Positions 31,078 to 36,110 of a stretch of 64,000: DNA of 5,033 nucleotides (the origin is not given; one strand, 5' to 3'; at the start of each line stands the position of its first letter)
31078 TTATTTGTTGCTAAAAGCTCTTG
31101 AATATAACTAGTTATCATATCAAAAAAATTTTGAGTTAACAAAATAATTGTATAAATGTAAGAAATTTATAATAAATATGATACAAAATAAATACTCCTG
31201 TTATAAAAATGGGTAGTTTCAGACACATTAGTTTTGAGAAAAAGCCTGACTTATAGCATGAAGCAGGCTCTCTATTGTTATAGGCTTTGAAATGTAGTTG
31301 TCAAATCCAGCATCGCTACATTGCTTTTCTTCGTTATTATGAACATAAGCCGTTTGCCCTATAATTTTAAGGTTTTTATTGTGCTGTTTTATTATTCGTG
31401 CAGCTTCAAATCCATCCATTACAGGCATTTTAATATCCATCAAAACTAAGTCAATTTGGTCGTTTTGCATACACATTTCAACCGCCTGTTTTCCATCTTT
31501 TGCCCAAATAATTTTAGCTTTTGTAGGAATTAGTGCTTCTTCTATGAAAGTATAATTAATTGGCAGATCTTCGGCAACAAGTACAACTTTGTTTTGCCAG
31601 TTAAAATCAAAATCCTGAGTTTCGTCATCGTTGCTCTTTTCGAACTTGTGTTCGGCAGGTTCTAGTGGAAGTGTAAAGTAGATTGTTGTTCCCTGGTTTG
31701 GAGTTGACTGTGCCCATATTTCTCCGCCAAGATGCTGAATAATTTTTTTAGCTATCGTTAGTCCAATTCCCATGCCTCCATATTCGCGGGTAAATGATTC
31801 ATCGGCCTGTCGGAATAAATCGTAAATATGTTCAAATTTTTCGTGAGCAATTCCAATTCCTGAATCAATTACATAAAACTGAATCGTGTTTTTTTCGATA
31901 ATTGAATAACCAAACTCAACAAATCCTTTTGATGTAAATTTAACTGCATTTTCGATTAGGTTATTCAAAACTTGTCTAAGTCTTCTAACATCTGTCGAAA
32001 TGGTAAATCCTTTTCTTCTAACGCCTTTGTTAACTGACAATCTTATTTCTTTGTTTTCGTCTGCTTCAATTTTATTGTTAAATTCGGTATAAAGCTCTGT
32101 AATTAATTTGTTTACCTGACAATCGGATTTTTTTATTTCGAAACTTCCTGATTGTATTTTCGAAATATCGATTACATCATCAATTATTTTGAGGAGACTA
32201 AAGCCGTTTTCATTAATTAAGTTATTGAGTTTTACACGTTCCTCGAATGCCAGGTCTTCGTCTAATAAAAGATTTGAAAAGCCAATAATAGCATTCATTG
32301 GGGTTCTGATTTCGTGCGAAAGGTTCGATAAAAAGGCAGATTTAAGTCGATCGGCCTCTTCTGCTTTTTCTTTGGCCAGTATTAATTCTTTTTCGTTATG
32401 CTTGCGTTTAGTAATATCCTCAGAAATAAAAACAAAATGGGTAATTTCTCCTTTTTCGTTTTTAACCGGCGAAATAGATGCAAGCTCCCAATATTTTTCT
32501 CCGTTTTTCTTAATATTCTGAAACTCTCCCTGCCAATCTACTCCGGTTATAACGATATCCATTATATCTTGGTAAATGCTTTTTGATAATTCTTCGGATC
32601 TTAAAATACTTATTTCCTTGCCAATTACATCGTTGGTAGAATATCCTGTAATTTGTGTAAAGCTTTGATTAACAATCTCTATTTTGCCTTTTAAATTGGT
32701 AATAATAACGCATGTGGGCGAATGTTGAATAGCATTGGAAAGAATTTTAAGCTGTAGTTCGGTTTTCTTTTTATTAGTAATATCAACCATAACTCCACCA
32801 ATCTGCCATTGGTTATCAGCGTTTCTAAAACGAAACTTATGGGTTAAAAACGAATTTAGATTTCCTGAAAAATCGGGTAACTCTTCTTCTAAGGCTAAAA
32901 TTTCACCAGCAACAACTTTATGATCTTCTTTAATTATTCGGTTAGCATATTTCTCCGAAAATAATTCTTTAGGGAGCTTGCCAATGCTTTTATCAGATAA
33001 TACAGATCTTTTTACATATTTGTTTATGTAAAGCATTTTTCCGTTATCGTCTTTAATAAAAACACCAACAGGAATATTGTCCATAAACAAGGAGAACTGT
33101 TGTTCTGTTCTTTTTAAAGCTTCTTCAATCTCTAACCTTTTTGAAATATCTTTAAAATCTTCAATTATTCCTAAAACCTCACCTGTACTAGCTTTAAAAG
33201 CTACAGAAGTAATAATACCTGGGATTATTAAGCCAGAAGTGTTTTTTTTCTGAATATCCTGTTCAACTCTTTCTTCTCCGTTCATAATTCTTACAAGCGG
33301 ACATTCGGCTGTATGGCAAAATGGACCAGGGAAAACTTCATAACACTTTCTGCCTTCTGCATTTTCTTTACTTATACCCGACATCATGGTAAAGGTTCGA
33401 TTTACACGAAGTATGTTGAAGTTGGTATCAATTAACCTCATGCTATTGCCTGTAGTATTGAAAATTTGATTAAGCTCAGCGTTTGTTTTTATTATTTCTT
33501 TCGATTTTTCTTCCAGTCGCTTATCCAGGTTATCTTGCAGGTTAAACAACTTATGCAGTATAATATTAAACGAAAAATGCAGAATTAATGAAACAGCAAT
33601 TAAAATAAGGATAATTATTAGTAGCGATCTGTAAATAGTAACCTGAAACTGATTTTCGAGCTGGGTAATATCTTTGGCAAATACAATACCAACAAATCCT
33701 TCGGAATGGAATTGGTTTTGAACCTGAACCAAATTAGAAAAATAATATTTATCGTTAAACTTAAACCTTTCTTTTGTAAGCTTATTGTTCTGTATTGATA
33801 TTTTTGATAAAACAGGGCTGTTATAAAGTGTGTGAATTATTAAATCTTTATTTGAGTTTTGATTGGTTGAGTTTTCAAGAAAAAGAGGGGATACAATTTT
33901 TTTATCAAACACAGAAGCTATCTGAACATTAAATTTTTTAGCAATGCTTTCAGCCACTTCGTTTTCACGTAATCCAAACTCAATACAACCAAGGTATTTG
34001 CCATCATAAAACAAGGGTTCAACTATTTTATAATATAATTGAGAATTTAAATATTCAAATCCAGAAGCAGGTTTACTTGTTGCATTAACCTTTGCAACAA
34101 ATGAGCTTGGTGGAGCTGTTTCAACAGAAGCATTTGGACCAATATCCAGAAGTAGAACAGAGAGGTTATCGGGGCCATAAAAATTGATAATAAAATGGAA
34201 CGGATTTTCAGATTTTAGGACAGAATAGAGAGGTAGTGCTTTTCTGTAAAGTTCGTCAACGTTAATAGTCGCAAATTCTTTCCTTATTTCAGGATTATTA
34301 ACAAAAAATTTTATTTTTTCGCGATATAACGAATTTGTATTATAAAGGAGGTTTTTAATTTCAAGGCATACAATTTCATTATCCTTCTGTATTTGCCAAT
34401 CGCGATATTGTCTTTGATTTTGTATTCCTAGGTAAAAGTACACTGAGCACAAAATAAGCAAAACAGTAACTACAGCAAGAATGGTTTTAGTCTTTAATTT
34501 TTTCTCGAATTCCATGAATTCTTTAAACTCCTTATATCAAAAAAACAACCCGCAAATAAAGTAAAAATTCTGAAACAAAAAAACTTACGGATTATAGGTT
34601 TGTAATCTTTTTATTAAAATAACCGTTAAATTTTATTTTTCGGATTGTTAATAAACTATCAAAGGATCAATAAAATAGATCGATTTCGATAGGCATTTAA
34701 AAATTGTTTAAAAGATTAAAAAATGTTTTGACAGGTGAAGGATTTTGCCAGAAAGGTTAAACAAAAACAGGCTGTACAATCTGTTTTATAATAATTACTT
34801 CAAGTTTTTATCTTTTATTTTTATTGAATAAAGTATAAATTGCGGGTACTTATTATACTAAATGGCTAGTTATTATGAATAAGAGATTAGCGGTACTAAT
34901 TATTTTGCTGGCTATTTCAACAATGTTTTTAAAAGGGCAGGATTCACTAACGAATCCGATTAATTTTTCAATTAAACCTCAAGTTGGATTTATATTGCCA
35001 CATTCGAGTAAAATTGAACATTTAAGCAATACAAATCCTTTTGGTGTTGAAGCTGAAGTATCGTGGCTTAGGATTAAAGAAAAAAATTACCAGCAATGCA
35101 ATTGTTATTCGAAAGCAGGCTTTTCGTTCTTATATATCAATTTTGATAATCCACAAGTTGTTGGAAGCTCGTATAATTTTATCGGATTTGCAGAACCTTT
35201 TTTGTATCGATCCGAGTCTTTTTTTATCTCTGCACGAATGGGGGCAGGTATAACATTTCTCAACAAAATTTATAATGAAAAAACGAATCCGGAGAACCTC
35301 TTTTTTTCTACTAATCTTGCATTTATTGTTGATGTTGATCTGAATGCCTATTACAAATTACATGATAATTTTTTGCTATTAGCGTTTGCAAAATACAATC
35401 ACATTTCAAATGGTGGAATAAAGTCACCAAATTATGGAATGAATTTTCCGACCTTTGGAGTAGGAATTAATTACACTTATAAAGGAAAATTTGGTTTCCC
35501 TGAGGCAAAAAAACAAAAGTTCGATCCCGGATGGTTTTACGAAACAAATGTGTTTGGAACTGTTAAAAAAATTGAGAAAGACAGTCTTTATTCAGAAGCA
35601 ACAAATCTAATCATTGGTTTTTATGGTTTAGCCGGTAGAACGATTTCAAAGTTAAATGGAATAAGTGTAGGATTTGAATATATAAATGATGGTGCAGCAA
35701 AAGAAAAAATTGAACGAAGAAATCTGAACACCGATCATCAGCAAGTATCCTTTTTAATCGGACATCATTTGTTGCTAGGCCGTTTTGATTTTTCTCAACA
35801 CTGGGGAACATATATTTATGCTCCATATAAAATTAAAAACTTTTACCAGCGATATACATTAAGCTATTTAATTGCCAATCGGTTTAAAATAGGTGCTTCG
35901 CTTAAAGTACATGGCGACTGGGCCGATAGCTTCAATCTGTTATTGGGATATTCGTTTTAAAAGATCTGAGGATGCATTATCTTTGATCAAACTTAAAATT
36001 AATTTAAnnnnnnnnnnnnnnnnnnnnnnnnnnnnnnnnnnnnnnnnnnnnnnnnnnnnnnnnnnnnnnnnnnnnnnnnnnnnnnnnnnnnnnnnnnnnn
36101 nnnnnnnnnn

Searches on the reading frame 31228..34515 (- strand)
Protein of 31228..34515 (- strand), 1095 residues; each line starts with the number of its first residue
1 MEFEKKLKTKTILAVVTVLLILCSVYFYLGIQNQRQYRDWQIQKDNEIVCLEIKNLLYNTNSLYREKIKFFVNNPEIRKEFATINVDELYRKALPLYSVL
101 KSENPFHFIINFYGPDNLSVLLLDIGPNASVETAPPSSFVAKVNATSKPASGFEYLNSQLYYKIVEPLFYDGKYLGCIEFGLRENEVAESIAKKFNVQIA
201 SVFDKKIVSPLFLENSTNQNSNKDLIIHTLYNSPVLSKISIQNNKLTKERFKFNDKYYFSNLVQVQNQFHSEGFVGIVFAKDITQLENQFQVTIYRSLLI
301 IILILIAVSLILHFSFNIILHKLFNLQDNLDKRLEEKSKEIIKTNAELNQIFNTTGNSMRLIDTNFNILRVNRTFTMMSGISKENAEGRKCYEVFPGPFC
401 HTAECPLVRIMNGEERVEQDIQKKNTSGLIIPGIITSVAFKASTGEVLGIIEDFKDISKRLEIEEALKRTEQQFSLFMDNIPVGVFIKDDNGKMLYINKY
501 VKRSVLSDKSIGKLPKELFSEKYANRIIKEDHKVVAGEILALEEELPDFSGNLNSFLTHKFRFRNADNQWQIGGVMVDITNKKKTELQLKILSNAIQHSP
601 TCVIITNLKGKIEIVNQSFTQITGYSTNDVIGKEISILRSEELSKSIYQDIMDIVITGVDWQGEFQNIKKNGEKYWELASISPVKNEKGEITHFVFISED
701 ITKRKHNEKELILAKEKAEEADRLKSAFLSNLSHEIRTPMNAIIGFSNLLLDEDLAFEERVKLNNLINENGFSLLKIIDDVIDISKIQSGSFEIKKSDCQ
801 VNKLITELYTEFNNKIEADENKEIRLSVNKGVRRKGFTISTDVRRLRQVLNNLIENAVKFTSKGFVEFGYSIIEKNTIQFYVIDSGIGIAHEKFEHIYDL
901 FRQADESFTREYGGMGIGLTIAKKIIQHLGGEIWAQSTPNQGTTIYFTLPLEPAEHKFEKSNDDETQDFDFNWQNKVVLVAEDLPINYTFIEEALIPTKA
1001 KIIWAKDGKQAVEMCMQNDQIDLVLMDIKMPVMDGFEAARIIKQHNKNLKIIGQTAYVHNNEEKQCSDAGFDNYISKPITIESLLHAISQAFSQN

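Call 63: search_protein_families(library=ncbifam, proteins=[window:31228-34515:-], max_evalue=1e-8)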
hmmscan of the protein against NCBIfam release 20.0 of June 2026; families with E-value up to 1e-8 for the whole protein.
window:31228-34515:- (1095 aa): 91 families (the best 25 are shown)
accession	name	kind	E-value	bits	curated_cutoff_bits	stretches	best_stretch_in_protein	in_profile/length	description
TIGR02956.1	TMAO_torS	equivalog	9.8e-88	295.3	676.5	1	712-1092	451-820/967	TMAO reductase system sensor histidine kinase/response regulator TorS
NF008302.0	PRK11091.1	equivalog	4.8e-82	276.4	838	1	582-1093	143-644/779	aerobic respiration two-component sensor histidine kinase ArcB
NF041947.1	LuxQ_Vibrio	equivalog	1.5e-81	274.5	1200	1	588-1089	347-836/843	quorum-sensing autoinducer 2 sensor kinase/phosphatase LuxQ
NF008318.0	PRK11107.1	equivalog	2.8e-75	254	890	2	710-962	278-529/920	two-component sensor histidine kinase BarA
NF011874.0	PRK15347.1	equivalog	7.1e-70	236.1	852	2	708-954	381-617/921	two component system sensor kinase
NF045901.1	HisKinLetSLeg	equivalog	2e-63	214.7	1650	2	708-952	276-519/906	two-component system sensor histidine kinase LetS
NF038297.2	hybrid_HK_HrmK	equivalog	2e-61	208.4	725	1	701-1089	211-605/607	hybrid histidine kinase/response regulator HrmK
NF008099.0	PRK10841.1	equivalog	1e-60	205.6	920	2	700-966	445-705/949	two-component system sensor histidine kinase RcsC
NF046044.1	PnpS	equivalog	3.1e-58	197.6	400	1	583-950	48-390/390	two-component system histidine kinase PnpS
NF047874.1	MASE3_PAS_HK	subfamily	3.5e-55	188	560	1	589-966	264-640/655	MASE3 domain-containing sensor histidine kinase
NF007420.1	PRK09959.1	equivalog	4.7e-54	183.4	1995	1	694-1091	681-1073/1197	acid-sensing system histidine kinase EvgS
NF008543.0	PRK11466.1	equivalog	7.2e-53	179.6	982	1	714-1090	433-796/914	TMAO reductase system sensor histidine kinase/response regulator TorS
NF033092.0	HK_WalK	equivalog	5.5e-49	167.2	725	1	583-951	251-594/594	cell wall metabolism sensor histidine kinase WalK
NF041880.1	EPS_EpsF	equivalog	5e-48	163.8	900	2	600-947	154-487/492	response regulator EpsF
NF041832.1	near_NosP_CTERM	subfamily_domain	7.1e-44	150.4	400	1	719-1085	1-363/370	NahK/ErcS family hybrid sensor histidine kinase/response regulator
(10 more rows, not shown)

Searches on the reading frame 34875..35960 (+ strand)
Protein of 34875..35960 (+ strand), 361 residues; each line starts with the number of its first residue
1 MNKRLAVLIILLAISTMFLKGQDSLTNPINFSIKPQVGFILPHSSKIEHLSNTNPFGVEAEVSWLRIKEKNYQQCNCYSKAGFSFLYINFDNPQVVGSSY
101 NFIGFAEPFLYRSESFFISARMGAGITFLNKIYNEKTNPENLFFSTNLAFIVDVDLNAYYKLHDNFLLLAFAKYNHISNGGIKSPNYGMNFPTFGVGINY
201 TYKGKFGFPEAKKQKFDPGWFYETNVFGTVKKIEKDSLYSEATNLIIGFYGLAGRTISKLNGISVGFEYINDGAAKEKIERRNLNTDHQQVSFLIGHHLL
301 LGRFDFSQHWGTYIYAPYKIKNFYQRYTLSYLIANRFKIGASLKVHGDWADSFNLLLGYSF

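Call 63: search_protein_families(library=ncbifam, proteins=[window:34875-35960:+], max_evalue=1e-8)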
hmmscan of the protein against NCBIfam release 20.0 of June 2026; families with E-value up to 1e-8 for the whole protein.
window:34875-35960:+ (361 aa): 0 families

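Call 66: search_protein_families(library=pfam, proteins=[window:34875-35960:+], max_evalue=0.00001)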
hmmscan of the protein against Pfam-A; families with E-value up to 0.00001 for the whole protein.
window:34875-35960:+ (361 aa): 1 family
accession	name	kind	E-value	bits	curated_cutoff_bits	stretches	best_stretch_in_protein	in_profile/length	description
PF09411.16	PagL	-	1.2e-07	32.3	23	1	84-199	35-136/136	Lipid A 3-O-deacylase (PagL)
